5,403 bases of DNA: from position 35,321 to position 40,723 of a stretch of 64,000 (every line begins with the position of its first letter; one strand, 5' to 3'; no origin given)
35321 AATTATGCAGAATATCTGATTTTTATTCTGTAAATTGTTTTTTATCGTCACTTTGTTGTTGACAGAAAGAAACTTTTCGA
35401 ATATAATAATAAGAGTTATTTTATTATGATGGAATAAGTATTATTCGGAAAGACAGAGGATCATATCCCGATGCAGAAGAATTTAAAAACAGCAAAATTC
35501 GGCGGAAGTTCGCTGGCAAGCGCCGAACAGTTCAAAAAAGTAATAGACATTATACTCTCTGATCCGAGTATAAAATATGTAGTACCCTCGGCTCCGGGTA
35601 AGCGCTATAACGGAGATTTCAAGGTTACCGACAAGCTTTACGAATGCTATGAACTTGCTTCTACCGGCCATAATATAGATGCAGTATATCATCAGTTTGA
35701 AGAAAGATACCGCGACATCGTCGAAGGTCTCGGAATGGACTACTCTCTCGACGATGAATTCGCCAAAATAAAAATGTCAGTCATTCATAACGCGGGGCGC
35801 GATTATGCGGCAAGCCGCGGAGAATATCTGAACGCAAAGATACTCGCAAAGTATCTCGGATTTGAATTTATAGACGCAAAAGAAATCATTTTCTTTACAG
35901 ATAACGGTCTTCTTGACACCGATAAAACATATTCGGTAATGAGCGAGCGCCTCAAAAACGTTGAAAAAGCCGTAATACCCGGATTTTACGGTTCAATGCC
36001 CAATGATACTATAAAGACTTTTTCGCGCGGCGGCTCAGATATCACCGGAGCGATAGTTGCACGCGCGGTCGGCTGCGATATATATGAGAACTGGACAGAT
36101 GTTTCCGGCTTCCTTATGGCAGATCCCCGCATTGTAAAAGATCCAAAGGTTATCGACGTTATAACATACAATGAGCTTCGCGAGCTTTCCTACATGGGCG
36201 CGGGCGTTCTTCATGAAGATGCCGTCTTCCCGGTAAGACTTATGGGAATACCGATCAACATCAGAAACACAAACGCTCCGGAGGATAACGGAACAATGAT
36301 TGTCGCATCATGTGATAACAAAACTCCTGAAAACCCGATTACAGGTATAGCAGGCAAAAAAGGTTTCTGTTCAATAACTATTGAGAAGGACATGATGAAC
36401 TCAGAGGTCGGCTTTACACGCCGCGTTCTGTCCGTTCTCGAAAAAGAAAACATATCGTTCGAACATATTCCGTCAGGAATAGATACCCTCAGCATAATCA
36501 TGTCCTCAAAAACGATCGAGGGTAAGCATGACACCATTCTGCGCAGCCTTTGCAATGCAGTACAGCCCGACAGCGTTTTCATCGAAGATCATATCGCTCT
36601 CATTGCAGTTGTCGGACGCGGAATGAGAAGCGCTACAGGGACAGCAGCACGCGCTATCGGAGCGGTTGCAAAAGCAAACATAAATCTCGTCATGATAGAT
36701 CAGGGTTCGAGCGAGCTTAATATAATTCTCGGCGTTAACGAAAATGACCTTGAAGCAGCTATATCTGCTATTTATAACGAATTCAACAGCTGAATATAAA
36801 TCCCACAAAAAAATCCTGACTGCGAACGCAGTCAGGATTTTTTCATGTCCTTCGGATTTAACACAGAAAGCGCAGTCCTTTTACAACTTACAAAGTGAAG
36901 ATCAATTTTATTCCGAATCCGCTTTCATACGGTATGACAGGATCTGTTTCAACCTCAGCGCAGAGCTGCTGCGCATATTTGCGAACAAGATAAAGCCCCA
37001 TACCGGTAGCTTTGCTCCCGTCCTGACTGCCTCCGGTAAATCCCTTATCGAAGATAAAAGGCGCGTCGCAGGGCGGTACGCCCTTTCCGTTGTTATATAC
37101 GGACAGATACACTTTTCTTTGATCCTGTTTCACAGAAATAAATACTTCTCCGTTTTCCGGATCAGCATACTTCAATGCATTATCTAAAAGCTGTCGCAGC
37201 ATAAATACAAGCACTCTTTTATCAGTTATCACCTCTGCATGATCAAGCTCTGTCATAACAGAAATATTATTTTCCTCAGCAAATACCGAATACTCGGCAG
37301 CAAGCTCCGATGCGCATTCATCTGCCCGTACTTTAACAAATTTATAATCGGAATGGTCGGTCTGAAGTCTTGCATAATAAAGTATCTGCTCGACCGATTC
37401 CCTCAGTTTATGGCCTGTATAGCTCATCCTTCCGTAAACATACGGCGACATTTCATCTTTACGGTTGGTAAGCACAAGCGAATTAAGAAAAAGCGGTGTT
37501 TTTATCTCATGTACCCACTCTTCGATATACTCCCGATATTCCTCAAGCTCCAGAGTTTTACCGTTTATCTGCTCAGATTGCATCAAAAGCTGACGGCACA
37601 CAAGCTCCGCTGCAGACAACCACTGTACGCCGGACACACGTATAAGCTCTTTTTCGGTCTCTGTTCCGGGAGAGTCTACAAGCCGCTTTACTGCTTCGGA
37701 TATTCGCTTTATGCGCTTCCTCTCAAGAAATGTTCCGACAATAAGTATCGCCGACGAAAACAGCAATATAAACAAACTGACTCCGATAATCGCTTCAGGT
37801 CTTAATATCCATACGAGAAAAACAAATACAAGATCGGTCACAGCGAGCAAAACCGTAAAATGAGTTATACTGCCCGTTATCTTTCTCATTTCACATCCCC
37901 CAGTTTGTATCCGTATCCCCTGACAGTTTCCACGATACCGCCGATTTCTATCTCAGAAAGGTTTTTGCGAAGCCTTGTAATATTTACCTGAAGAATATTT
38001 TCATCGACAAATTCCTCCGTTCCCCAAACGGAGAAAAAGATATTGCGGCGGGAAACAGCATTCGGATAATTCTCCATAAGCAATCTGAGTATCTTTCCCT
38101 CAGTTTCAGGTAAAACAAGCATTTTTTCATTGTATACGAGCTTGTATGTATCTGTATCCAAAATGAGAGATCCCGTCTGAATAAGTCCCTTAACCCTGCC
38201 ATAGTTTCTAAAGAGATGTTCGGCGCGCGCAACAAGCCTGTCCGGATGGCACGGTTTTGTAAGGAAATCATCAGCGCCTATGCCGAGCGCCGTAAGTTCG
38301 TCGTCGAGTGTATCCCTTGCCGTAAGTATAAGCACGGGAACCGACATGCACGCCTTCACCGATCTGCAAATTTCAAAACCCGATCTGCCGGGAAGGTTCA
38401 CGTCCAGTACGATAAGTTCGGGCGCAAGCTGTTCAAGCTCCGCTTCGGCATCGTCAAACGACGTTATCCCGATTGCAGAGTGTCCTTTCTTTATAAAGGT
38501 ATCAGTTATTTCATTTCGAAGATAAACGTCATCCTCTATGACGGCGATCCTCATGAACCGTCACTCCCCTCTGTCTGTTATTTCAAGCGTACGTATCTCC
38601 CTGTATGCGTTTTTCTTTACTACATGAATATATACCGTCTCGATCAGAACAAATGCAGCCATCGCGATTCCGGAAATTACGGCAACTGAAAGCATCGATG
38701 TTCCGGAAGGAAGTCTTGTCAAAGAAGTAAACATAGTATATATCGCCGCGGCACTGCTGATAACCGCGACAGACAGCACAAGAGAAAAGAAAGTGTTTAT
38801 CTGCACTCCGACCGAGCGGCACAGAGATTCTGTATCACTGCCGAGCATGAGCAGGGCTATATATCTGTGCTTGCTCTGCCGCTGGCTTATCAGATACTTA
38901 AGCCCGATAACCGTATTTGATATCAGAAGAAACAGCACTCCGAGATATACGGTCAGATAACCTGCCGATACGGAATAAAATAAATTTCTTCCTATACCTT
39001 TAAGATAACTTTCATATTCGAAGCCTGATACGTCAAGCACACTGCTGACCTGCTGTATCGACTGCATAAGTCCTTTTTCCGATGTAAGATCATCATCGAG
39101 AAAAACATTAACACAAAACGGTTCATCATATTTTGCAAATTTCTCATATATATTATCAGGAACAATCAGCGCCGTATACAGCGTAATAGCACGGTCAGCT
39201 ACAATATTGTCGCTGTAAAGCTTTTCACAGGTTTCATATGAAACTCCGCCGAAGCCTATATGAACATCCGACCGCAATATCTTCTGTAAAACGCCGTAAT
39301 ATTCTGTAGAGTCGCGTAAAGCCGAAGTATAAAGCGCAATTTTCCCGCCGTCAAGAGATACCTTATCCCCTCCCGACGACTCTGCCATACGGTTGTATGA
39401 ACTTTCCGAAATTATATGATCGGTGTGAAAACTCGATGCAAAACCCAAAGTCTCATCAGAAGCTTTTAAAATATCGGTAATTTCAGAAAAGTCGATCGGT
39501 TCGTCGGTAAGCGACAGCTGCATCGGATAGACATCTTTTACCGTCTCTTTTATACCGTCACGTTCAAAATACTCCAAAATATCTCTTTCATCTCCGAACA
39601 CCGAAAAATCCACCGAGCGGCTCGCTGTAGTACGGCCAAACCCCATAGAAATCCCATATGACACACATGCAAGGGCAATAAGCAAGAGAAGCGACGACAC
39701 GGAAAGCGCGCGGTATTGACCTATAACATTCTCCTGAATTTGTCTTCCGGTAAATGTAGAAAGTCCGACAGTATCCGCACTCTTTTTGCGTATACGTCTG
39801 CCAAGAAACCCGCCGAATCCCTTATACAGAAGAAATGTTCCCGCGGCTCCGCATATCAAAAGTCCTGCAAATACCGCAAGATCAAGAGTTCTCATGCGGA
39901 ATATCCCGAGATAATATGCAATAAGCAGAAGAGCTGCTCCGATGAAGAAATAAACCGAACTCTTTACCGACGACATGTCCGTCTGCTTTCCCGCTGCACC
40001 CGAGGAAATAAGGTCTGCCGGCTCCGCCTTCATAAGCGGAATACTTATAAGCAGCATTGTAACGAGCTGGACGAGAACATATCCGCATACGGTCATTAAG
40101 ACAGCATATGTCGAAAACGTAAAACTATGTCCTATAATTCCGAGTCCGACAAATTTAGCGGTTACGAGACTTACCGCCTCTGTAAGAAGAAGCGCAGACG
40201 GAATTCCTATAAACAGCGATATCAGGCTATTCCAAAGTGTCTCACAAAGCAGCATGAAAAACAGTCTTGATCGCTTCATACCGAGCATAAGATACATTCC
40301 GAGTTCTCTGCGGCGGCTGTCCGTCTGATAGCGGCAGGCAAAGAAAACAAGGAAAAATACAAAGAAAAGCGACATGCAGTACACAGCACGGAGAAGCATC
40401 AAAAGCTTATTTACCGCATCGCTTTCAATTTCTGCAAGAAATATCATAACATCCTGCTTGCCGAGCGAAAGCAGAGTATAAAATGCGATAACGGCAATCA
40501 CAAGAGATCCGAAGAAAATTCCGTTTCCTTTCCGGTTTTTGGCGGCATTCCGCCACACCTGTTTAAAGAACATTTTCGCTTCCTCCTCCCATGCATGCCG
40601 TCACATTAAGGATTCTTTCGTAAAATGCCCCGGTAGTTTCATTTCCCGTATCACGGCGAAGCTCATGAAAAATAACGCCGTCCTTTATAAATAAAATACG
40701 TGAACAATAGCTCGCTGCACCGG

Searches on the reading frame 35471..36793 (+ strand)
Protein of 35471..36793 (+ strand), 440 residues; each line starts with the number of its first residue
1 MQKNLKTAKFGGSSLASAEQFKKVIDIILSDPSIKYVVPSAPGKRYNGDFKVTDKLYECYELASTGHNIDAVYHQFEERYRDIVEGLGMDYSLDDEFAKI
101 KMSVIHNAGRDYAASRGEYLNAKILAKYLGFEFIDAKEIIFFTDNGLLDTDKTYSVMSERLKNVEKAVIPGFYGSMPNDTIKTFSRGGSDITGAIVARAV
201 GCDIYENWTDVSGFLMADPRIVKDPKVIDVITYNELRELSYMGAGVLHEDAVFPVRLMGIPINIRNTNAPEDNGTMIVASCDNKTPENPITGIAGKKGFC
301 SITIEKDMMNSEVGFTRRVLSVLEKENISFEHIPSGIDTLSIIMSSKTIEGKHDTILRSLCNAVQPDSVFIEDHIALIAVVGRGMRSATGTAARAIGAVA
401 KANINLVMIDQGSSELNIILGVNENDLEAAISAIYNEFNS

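Call 54: search_protein_families(library=pfam, proteins=[window:35471-36793:+], max_evalue=0.000001)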
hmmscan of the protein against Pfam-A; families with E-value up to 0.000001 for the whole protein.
window:35471-36793:+ (440 aa): 4 families
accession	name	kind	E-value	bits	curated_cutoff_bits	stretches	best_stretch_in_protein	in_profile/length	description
PF00696.33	AA_kinase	-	3.7e-30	105.8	24.9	1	9-266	6-234/234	Amino acid kinase family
PF22468.2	ACT_9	-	5.8e-24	84.1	27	1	378-438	1-61/61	ACT domain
PF13840.12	ACT_7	-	2.6e-10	40.4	27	1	371-434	2-63/65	ACT domain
PF01842.31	ACT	-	2.8e-08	33.8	27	0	386-434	8-61/66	ACT domain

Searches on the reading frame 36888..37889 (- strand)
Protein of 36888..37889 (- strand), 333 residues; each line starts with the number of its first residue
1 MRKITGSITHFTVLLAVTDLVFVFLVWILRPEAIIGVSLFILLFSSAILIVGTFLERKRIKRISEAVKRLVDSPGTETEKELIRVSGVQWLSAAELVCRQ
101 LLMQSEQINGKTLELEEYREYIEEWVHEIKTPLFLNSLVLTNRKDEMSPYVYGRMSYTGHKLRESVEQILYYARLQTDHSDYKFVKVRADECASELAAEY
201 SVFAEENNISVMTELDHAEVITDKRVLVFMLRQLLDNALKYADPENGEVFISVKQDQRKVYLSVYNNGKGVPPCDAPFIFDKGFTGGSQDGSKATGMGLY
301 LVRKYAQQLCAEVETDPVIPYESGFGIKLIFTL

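Call 54: search_protein_families(library=pfam, proteins=[window:36888-37889:-], max_evalue=0.000001)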
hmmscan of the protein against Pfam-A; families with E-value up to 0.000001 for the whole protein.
window:36888-37889:- (333 aa): 1 family
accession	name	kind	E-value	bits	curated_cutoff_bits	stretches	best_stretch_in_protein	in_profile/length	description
PF02518.31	HATPase_c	-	6.7e-16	59.1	26.4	1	223-315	2-93/111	Histidine kinase-, DNA gyrase B-, and HSP90-like ATPase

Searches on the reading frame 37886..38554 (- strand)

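Call 54: search_protein_families(library=pfam, proteins=[window:37886-38554:-], max_evalue=0.000001)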
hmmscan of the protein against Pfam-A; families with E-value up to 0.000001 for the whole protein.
window:37886-38554:- (222 aa): 2 families
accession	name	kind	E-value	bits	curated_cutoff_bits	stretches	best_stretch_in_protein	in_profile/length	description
PF00072.30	Response_reg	-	2.1e-21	76.6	30.2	1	3-111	1-110/111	Response regulator receiver domain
PF00486.34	Trans_reg_C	-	9e-19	67.8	26.2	1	146-218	4-77/77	Transcriptional regulatory protein, C terminal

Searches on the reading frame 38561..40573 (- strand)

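Call 54: search_protein_families(library=pfam, proteins=[window:38561-40573:-], max_evalue=0.000001)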
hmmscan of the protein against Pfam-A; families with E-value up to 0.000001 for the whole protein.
window:38561-40573:- (670 aa): 1 family
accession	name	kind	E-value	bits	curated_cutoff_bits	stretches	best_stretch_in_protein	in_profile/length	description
PF02687.27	FtsX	-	3.8e-11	43.5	25.5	1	64-185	3-120/120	FtsX-like permease C-terminal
